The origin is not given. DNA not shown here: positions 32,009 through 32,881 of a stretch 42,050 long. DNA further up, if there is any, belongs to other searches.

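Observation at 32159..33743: Candidate DNA-modification pair: a split PP-loop (PAPS-reductase-like) gene plus a minimal C5-methyltransferase-like protein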

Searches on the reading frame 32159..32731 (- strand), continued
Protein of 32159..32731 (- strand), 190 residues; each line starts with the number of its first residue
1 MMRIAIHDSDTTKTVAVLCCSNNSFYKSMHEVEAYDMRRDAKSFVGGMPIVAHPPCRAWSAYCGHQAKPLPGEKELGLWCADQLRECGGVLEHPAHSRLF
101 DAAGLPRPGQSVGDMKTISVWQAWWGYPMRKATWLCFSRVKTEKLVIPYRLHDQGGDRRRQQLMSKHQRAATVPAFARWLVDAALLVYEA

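Call 34: fold_search(model_id=the predicted structure, library=pdb)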
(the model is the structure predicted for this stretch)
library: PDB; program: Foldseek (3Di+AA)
matches with E <= 10: 340; with E <= 0.001: 1
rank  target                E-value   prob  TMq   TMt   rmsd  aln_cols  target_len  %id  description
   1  6u8p_A                5.3e-04  1.00  0.45  0.32   5.7       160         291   15  Crystal structure of DNMT3B-DNMT3L in complex with CpGpA DNA (released 2020-06-10)
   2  6u90_A                1.4e-03  1.00  0.45  0.32   5.7       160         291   15  Crystal structure of DNMT3B(N779A)-DNMT3L in complex with CpGpT DNA (released 2020-06-10)
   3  6kdt_D                1.6e-03  0.99  0.45  0.33   5.0       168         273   12  Crystal structure of human DNMT3B (Q772R)-DNMT3L complex (released 2020-02-19)
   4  5yx2_A                2.5e-03  0.99  0.46  0.33   6.1       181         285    8  Crystal structure of DNMT3A-DNMT3L in complex with DNA containing two CpG sites (released 2018-01-31)
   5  6w89_G                3.1e-03  0.99  0.44  0.32   5.8       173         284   10  Structure of DNMT3A (R882H) in complex with CGA DNA (released 2020-04-15)
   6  6u91_A                3.5e-03  0.98  0.44  0.31   5.4       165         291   13  Crystal structure of DNMT3B(Q772R)-DNMT3L in complex with CpGpT DNA (released 2020-06-10)
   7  8eih_B                3.7e-03  0.97  0.44  0.23   7.0       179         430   12  Cryo-EM structure of human DNMT3B homo-tetramer (form I) (released 2023-09-20)
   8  9mvy_D                4.0e-03  0.97  0.36  0.12   8.1       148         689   12  Crystal structure of ZMET2 in complex with unmethylated CTG DNA and a histone H3Kc9me2 peptide (released 2025-05-21)
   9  6w89_A                4.2e-03  0.99  0.45  0.33   5.1       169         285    9  Structure of DNMT3A (R882H) in complex with CGA DNA (released 2020-04-15)
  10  9mvy_A                4.2e-03  0.97  0.36  0.12   8.0       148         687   12  Crystal structure of ZMET2 in complex with unmethylated CTG DNA and a histone H3Kc9me2 peptide (released 2025-05-21)
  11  7ubu_A                4.5e-03  0.97  0.37  0.12   7.9       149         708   13  Crystal structure of ZMET2 in complex with hemimethylated CAG DNA and a histone H3Kc9me2 peptide (released 2022-06-08)
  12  8eih_A                5.1e-03  0.95  0.42  0.22   7.9       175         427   12  Cryo-EM structure of human DNMT3B homo-tetramer (form I) (released 2023-09-20)
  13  3ubt_A                5.1e-03  0.89  0.39  0.26   6.8       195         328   15  Crystal Structure of C71S Mutant of DNA Cytosine-5 Methyltransferase M.HaeIII Bound to DNA (released 2012-10-03)
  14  8tdr_D                6.7e-03  0.97  0.43  0.32   4.9       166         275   10  Crystal structure of the methyltransferase domain of DNMT3A homotetramer (released 2024-03-13)
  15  8tci_A                7.1e-03  0.97  0.45  0.33   5.6       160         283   12  Crystal structure of DNMT3C-DNMT3L in complex with CGG DNA (released 2024-08-14)
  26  4u7t_A                1.4e-02  0.96  0.46  0.24   4.9       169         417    9  Crystal structure of DNMT3A-DNMT3L in complex with histone H3 (released 2014-11-12)
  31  4u7t_C                1.5e-02  0.94  0.46  0.24   6.0       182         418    9  Crystal structure of DNMT3A-DNMT3L in complex with histone H3 (released 2014-11-12)
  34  4ft4_A                1.8e-02  0.72  0.31  0.11   8.4       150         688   13  crystal structure of Zea mays ZMET2 in complex H3(1-32)K9me2 peptide and SAH (released 2012-10-17)
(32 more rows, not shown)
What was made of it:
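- On C5-cytosine DNA methyltransferase (PF00145): Best E is 5e-4, with TM about 0.45 normalised to the query (call 34).
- Closest known: Canonical C5-cytosine DNA methyltransferases. Same: The predicted fold is the same: all top-50 PDB matches belong to this group (call 34).
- The best E-value is 5e-4 and probabilities are mostly 0.9-1.0 (call 34). The top fold matches are DNA enzymes (call 34).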

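Call 35: find_related_loci(query=A2, collection=viral_contigs, flank=6000)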
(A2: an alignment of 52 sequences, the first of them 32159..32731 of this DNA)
Query A2 (190 aa) in viral_contigs; peptide patterns used: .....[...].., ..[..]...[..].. (x = any residue, [..] = any of these).
101 stretches matched a pattern; 49 encode a relative of the query (tblastn E <= 1e-3); 49 distinct loci.
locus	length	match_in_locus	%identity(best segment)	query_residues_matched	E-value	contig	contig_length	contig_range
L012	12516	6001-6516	71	15-186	1e-85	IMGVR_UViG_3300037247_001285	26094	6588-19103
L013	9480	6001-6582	66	3-190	5e-80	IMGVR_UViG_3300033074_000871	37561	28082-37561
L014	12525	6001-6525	70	13-184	3e-79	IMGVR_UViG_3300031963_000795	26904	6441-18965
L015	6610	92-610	68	12-184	5e-79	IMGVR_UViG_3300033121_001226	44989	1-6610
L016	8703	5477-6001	70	13-184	3e-79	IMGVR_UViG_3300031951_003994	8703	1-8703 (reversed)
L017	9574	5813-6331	69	13-182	4e-77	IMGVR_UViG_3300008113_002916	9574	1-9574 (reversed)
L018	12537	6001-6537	68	12-187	1e-76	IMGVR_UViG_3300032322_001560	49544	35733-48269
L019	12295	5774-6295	63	13-184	8e-70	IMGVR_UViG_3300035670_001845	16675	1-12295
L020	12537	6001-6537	60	9-187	8e-69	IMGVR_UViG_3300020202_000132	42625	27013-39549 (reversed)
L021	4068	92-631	59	3-181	6e-69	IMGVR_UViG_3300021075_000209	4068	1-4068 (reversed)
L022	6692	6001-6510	62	15-183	2e-68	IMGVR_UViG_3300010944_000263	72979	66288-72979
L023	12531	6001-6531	58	13-186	3e-68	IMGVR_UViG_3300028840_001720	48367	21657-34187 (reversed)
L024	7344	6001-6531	58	13-186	3e-68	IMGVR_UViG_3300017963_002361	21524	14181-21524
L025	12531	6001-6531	58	13-186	3e-68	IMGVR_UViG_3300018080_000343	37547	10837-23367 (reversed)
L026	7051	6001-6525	60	14-187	9e-68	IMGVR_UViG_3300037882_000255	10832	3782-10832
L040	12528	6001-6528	54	13-187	4e-61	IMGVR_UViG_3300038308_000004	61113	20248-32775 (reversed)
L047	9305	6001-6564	40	12-187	7e-33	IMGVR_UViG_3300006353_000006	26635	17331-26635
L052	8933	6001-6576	38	11-184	3e-30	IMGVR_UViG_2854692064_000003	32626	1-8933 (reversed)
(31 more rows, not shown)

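Call 48: fold_search(model_id=the predicted structure, library=viral)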
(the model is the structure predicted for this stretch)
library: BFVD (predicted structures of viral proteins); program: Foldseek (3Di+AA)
matches with E <= 10: 218; with E <= 0.001: 6
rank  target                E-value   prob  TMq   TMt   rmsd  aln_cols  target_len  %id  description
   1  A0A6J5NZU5            1.5e-05  1.00  0.57  0.45   5.9       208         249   15  S-adenosyl-L-methionine-dependent methyltransferase [uncultured Caudovirales phage]
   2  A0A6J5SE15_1          4.8e-05  1.00  0.64  0.11   4.3       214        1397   19  Helicase/UvrB, N-terminal [uncultured Caudovirales phage]
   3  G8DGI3                1.5e-04  1.00  0.45  0.23   5.9       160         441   17  (no name in the UniProt tables at hand)
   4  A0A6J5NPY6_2          1.8e-04  1.00  0.57  0.12   5.1       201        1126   16  Uncharacterized protein [uncultured Caudovirales phage]
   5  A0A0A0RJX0            3.6e-04  1.00  0.50  0.46   6.5       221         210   13  (no name in the UniProt tables at hand)
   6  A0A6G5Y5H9            3.6e-04  1.00  0.51  0.44   7.4       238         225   12  (no name in the UniProt tables at hand)
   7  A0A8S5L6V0            1.0e-03  0.99  0.44  0.33   7.9       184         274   16  Cytosine specific methyltransferase [Siphoviridae sp. ct45W1]
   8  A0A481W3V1            1.3e-03  1.00  0.46  0.36   5.0       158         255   13  (no name in the UniProt tables at hand)
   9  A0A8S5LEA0            1.4e-03  0.99  0.42  0.31   5.8       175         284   13  Cytosine specific methyltransferase [Podoviridae sp. ctMxM32]
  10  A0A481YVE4            1.7e-03  0.99  0.43  0.23   6.4       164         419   13  DNA (cytosine-5-)-methyltransferase [Marseillevirus LCMAC103]
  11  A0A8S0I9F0            1.8e-03  1.00  0.33  0.50   4.0       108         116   20  (no name in the UniProt tables at hand)
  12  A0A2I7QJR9            2.7e-03  0.90  0.37  0.18   9.7       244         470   12  (no name in the UniProt tables at hand)
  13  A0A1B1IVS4            3.3e-03  0.96  0.39  0.16   9.8       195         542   13  (no name in the UniProt tables at hand)
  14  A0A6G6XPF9            3.5e-03  0.99  0.39  0.20   5.1       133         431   14  (no name in the UniProt tables at hand)
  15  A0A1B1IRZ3            3.5e-03  0.98  0.45  0.20  10.2       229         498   11  (no name in the UniProt tables at hand)
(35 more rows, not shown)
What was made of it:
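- On C5-cytosine DNA methyltransferase (PF00145): BFVD gives the same picture (call 48).
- Most named BFVD matches are cytosine or SAM-dependent methyltransferases (call 48).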

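Call 53: search_protein_families(library=ncbifam, proteins=[window:32159-32731:-], max_evalue=0.1)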
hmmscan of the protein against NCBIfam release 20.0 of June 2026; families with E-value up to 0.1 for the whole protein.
window:32159-32731:- (190 aa): 0 families

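Call 61: search_protein_families(library=pfam, alignment_id=A4, max_evalue=10)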
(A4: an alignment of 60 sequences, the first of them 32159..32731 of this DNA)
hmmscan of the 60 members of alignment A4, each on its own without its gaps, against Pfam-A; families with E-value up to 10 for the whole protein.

A. member 1, window:32159-32731:- (190 aa): 0 families

B. families by the number of members that match (of 60 scanned): 5 families
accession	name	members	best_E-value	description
PF09552.15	RE_BstXI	1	0.017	BstXI restriction endonuclease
PF11682.14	Zn_ribbon_11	1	0.12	Probable zinc-ribbon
PF19490.4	DUF6025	1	0.18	Family of unknown function (DUF6025)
PF23697.1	YnfS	1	0.27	YnfS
PF19986.4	DUF6422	1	0.31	Family of unknown function (DUF6422)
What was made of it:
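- No Pfam C5-methylase hit was found for any of 60 members, even at E up to 10 (call 61).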

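Call 68: search_protein_families(library=pfam, proteins=[L052:6597-7445:+, L052:3772-5604:+, L052:7875-8933:+, L040:7114-7929:+, L040:6447-7217:+, L040:2942-4975:+, L040:7788-8360:+, L047:4195-5061:+, L047:5046-5528:+, L047:3023-4195:+], max_evalue=0.001)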
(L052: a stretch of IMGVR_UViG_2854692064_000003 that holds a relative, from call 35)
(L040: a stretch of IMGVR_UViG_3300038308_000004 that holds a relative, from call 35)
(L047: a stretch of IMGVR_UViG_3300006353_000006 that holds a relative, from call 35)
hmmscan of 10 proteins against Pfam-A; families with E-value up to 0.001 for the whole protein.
L052:6597-7445:+ (283 aa): 1 family
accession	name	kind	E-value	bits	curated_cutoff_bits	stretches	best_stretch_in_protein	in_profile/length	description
PF01507.26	PAPS_reduct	-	2.3e-07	31.5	22.5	1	12-159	3-122/175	Phosphoadenosine phosphosulfate reductase domain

L052:3772-5604:+ (611 aa): 3 families
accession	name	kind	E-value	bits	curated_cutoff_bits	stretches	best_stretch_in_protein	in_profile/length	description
PF05840.19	Phage_GPA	-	2.2e-75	254.1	31.4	1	124-384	67-320/321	Bacteriophage replication gene A protein (GPA)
PF23343.2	REP_ORF2-G2P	-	4.1e-06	27.4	27.8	1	271-381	13-98/99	Replication-associated protein ORF2/G2P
PF20199.4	RepSA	-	0.00065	19.4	34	0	299-430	209-353/438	Replication initiator protein, pSAM2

L052:7875-8933:+ (352 aa): 3 families
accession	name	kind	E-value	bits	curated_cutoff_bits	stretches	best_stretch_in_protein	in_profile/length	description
PF00589.27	Phage_integrase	-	9.3e-07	29.2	27.1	1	190-343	25-167/172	Phage integrase family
PF24624.1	Int_N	-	3.5e-06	28.1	27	1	91-163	22-98/100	Phage integrase, N-terminal domain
PF22022.2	Phage_int_M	-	4.4e-05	24.1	27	1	74-157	3-90/96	Phage integrase central domain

L040:7114-7929:+ (272 aa): 1 family
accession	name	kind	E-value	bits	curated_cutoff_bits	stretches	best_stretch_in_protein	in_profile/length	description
PF01507.26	PAPS_reduct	-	1.2e-10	42.1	22.5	1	42-155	4-119/175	Phosphoadenosine phosphosulfate reductase domain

L040:6447-7217:+ (257 aa): 1 family
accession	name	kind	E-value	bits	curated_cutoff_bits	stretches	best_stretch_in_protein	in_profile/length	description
PF15891.11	Nuc_deoxyri_tr2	-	2.2e-07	31.6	30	1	123-191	2-88/105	Nucleoside 2-deoxyribosyltransferase like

L040:2942-4975:+ (678 aa): 0 families

L040:7788-8360:+ (191 aa): 4 families
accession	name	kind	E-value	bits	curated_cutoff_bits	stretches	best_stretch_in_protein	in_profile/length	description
PF01381.28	HTH_3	-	3.7e-13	49.7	23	1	60-115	1-55/55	Helix-turn-helix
PF13560.12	HTH_31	-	7.1e-13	49.1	27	1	56-113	2-59/64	Helix-turn-helix domain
PF12844.13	HTH_19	-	1.9e-09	37.7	30.2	1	58-120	2-63/64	Helix-turn-helix domain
PF13413.12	HTH_25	-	2.8e-05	24.3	24.6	1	60-113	2-60/62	Helix-turn-helix domain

L047:4195-5061:+ (289 aa): 0 families

L047:5046-5528:+ (161 aa): 0 families

L047:3023-4195:+ (391 aa): 1 family
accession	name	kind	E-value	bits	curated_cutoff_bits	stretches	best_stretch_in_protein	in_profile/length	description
PF05866.16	RusA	-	4.1e-06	27.8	22.8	0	227-289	2-61/124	Endodeoxyribonuclease RusA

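Call 71: search_protein_families(library=padloc, proteins=[window:32159-32731:-], max_evalue=0.01)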
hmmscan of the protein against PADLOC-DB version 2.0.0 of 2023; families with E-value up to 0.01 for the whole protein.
window:32159-32731:- (190 aa): 0 families

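Call 73: get_annotated_region(hit=H3, flank=6000)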
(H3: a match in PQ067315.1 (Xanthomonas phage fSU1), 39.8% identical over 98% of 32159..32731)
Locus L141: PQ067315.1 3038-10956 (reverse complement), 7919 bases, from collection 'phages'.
description: Xanthomonas phage fSU1, complete genome.
organism: Xanthomonas phage fSU1 (NCBI taxid 3238781)
taxonomy: Viruses
host: Xanthomonas campestris pv. campestris SU1; source: -; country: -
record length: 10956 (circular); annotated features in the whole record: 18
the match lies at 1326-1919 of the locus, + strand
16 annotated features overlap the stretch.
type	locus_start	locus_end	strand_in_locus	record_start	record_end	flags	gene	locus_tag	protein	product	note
CDS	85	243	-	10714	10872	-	-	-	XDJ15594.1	hypothetical protein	-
CDS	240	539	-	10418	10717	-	-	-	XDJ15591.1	hypothetical protein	-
CDS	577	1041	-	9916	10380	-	-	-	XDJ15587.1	hypothetical protein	-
CDS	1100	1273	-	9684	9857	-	-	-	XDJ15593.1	hypothetical protein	-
CDS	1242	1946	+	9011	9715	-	-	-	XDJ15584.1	hypothetical protein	-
CDS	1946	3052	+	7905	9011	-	-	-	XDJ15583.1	putative replication protein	NMA0782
CDS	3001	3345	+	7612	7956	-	-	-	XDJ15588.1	hypothetical protein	-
CDS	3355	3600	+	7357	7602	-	-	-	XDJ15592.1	hypothetical protein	-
CDS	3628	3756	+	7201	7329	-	-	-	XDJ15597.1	hypothetical protein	-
CDS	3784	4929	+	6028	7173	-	-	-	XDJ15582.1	tail protein and peptidase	ACLAME 17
CDS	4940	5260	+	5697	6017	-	-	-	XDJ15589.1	minor coat protein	-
CDS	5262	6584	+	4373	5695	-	-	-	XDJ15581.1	zonular occludens toxin-like protein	zona occludens toxin-like protein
CDS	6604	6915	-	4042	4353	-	-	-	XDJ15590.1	hypothetical protein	-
CDS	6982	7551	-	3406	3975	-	-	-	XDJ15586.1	hypothetical protein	-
CDS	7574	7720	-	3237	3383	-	-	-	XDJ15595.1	hypothetical protein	-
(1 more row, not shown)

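Call 74: get_annotated_region(hit=H4, flank=3500)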
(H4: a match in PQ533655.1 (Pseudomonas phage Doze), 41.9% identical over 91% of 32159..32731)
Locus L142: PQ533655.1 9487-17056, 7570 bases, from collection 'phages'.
description: Pseudomonas phage Doze, complete genome.
organism: Pseudomonas phage Doze (NCBI taxid 3377936)
taxonomy: Viruses
host: Pseudomonas aeruginosa PA14; source: McMaster Wright Pseudomonas aeruginosa Clinical Isolate Collection; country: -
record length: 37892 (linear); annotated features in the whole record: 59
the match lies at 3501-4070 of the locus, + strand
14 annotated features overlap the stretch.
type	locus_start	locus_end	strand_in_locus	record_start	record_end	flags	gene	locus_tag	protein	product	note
CDS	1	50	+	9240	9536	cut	-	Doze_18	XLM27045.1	hypothetical protein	-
CDS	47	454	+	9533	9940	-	-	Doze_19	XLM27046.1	hypothetical protein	-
CDS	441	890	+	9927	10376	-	-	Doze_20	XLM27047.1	putative bacteriotranscriptional regulator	-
CDS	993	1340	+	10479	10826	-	-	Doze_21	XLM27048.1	hypothetical protein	-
CDS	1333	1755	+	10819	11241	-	-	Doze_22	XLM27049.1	hypothetical protein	-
CDS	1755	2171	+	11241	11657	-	-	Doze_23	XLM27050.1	capsid and scaffold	-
CDS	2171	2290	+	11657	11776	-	-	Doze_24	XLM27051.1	hypothetical protein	-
CDS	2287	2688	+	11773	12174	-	-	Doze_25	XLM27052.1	hypothetical protein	-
CDS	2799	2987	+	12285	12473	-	-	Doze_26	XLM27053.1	hypothetical protein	-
CDS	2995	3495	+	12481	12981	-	-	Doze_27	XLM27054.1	DNA-binding protein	-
CDS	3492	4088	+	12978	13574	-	-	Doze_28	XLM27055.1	hypothetical protein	-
CDS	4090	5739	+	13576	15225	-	-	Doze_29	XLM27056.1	hypothetical protein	-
CDS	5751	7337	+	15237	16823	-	-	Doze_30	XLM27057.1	protein Mup29 H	-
CDS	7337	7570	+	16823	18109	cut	-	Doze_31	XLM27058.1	virion morphogenesis protein Mup30 F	-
